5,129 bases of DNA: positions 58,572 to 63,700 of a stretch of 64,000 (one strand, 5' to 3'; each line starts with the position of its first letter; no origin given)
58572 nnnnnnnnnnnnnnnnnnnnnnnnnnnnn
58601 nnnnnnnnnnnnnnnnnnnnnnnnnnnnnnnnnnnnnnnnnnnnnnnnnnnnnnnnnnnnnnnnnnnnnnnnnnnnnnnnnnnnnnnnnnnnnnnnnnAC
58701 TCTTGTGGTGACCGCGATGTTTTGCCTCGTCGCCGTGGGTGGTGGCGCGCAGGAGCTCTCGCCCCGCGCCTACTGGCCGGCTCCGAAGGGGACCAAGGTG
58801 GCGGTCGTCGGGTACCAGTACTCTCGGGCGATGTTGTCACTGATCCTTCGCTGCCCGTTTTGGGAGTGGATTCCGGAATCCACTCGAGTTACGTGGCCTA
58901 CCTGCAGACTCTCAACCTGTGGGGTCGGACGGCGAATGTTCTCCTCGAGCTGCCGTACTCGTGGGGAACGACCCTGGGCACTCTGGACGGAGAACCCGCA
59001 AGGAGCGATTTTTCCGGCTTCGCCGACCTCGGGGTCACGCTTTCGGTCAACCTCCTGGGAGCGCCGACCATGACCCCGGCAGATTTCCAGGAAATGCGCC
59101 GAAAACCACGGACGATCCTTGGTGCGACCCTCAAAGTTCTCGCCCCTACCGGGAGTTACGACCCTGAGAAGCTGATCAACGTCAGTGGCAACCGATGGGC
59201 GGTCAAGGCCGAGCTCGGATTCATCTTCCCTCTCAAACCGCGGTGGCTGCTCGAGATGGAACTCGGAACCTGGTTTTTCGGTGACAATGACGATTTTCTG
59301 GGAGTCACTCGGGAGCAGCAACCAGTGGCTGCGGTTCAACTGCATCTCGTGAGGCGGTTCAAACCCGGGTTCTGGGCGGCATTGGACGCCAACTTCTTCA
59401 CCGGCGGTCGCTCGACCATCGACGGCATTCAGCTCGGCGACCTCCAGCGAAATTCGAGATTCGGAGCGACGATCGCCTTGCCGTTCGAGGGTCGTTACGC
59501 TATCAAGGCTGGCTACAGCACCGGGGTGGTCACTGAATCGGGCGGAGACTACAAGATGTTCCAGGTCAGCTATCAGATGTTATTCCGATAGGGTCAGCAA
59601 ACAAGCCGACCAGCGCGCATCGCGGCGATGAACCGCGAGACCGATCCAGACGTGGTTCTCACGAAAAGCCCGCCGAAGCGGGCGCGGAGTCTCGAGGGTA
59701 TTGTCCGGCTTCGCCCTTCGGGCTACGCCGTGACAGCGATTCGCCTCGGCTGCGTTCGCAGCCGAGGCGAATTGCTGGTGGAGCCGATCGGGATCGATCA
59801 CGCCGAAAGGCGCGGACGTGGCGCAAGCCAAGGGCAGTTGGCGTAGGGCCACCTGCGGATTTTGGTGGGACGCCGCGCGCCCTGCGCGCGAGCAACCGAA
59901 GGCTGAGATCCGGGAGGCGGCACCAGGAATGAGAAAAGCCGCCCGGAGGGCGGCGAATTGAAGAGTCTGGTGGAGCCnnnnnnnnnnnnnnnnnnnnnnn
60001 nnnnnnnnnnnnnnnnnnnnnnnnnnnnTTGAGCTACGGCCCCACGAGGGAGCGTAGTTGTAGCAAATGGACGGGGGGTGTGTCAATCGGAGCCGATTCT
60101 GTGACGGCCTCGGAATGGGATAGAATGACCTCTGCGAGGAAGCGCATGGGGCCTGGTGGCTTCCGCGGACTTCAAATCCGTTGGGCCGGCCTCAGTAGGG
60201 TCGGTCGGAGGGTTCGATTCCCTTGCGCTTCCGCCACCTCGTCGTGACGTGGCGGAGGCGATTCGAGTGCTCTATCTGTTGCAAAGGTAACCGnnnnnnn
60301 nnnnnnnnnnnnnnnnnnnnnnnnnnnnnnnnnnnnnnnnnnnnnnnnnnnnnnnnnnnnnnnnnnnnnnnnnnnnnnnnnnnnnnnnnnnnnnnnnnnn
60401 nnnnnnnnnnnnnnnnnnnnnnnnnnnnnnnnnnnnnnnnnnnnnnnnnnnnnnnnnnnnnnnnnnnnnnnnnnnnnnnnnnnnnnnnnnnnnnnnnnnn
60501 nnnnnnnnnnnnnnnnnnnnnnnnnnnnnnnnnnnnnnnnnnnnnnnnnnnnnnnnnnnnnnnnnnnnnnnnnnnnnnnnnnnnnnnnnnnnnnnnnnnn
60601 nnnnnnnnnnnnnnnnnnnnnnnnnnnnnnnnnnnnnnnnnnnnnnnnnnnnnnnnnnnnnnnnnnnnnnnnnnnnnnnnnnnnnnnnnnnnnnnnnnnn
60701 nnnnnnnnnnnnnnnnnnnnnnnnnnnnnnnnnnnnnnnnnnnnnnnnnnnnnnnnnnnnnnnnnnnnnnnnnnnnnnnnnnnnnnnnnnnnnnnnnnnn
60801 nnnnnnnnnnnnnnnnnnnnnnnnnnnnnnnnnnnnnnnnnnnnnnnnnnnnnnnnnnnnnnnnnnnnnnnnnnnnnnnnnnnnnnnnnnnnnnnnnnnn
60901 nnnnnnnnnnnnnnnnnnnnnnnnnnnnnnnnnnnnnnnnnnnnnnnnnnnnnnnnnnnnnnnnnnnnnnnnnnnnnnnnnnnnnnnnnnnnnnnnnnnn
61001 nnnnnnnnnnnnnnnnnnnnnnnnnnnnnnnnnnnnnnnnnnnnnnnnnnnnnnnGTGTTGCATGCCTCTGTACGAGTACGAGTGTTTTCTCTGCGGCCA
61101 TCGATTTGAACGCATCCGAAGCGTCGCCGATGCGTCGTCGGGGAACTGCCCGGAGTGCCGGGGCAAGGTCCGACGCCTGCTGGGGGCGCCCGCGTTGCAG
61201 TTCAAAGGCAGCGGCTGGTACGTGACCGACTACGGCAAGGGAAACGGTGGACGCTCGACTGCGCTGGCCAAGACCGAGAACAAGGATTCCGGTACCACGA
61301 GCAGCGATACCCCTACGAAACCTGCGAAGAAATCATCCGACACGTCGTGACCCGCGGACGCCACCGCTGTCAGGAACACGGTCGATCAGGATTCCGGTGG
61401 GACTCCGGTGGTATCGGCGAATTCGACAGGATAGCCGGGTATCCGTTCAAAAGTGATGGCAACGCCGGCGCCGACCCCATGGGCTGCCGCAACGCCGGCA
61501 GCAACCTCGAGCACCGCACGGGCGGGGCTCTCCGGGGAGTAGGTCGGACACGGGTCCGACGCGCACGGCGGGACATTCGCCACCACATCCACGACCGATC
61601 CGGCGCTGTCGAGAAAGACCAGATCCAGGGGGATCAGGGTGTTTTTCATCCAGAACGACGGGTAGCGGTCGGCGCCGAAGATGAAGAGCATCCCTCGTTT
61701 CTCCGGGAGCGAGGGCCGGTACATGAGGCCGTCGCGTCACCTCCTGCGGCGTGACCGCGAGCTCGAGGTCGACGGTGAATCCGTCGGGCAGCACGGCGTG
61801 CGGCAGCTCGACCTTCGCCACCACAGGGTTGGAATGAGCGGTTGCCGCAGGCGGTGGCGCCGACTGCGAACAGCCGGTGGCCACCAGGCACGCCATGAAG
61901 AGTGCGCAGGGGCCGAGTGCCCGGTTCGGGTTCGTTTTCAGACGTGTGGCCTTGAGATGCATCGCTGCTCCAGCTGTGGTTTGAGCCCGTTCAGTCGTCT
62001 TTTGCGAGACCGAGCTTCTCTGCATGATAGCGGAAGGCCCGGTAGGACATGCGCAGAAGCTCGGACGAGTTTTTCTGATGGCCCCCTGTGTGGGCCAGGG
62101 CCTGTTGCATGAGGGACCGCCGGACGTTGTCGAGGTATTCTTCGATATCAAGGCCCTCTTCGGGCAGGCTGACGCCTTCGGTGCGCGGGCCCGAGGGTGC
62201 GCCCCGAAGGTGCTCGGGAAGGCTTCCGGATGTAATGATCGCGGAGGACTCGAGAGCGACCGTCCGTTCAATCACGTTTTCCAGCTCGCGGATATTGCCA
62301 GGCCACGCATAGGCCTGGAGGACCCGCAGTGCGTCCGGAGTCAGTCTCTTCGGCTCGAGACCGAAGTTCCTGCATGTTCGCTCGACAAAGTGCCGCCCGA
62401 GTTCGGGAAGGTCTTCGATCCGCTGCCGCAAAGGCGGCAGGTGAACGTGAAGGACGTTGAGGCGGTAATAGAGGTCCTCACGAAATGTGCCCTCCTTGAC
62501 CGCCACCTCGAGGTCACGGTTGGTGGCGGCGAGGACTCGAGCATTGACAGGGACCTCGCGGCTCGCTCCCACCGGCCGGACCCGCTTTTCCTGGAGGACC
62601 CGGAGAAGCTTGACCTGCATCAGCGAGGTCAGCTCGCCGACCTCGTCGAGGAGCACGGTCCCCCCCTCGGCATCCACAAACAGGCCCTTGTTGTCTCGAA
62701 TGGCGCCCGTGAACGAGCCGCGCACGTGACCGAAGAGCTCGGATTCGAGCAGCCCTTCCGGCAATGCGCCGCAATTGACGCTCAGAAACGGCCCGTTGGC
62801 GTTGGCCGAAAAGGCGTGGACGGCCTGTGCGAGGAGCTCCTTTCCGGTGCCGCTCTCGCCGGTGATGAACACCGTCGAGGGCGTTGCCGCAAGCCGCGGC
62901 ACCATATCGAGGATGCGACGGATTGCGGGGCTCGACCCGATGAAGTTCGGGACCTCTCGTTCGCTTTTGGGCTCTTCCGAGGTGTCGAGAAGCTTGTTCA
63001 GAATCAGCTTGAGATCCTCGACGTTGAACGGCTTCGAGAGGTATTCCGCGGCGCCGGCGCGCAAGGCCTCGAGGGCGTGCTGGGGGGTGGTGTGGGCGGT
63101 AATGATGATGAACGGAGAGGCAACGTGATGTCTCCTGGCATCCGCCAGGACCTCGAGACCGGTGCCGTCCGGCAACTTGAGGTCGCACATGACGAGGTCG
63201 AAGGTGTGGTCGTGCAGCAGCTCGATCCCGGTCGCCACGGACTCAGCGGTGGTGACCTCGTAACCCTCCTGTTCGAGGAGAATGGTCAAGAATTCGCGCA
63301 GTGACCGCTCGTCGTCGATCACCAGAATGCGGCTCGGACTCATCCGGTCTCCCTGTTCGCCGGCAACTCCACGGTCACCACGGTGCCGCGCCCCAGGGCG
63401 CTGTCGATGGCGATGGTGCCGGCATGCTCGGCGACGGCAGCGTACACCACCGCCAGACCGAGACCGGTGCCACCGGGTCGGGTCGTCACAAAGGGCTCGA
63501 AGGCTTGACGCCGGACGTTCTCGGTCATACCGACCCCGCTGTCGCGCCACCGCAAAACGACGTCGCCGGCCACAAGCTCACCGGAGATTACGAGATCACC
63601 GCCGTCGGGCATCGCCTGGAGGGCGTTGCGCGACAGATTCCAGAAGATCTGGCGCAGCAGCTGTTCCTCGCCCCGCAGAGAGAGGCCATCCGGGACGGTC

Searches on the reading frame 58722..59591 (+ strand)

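Call 20: search_protein_families(library=pfam, proteins=[window:58722-59591:+], max_evalue=0.001)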
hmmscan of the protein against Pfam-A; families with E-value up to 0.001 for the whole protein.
window:58722-59591:+ (289 aa): 1 family
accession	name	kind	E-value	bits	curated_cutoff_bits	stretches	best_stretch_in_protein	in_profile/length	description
PF13557.12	Phenol_MetA_deg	-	5e-14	53.4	22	1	73-269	46-225/242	Putative MetA-pathway of phenol degradation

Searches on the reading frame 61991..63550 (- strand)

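Call 24: search_protein_families(library=ncbifam, proteins=[window:61991-63550:-], max_evalue=1e-10)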
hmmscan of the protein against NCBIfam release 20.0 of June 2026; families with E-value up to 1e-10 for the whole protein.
window:61991-63550:- (519 aa): 74 families (the best 25 are shown)
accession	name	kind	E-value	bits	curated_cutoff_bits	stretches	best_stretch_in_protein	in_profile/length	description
NF008469.0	PRK11361.1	equivalog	1.4e-120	403.1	714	1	73-515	5-456/461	acetoacetate metabolism transcriptional regulator AtoC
TIGR01818.1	ntrC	equivalog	5.9e-118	394.6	558.6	1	75-496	1-446/463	nitrogen regulation protein NR(I)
NF011695.0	PRK15115.1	equivalog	2.9e-109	365.8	763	1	71-445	5-379/445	two-component system response regulator GlrR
NF007689.0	PRK10365.1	equivalog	1.5e-104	350.2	760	1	74-497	7-426/441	sigma-54-dependent response regulator transcription factor ZraR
TIGR02915.1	PEP_resp_reg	equivalog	1.6e-100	337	502.6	1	75-503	1-432/445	PEP-CTERM-box response regulator transcription factor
TIGR01817.1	nifA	equivalog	8.2e-99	331.8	528.85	1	194-443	189-437/534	nif-specific transcriptional activator NifA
NF041552.1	TF_PrdR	equivalog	6.4e-97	325.2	795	1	187-505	253-568/577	sigma-54 dependent transcriptional regulator PrdR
NF041946.1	LuxO_transreg_Vib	equivalog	1.6e-96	323.9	800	1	80-449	4-381/463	quorum-sensing sigma-54 dependent transcriptional regulator LuxO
NF008176.1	PRK10923.1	equivalog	4.2e-96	322.4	620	1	72-450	3-387/469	nitrogen regulation protein NR(I)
NF050807.1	TransRegFlbDCaul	equivalog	4.2e-95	319.3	750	1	94-509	22-434/454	sigma-54-dependent transcriptional regulator FlbD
NF003451.0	PRK05022.1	equivalog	1.4e-93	314.4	476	1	156-516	144-511/512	nitric oxide reductase transcriptional regulator NorR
NF051870.1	NAssimRespRegNtrX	equivalog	1.5e-93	314.2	600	1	74-505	3-442/452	nitrogen assimilation response regulator NtrX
NF038308.1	RNA_repair_RtcR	equivalog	9.7e-91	305.2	650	1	194-504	173-502/530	RNA repair transcriptional activator RtcR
NF049963.1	RespRegFlgRCampy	domain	5.9e-83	279.1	750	1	75-443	3-376/429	fla regulon two-component system response regulator FlgR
TIGR02974.1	phageshock_pspF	equivalog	1.1e-78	264.8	443.55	1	204-433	2-232/336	phage shock protein operon transcriptional activator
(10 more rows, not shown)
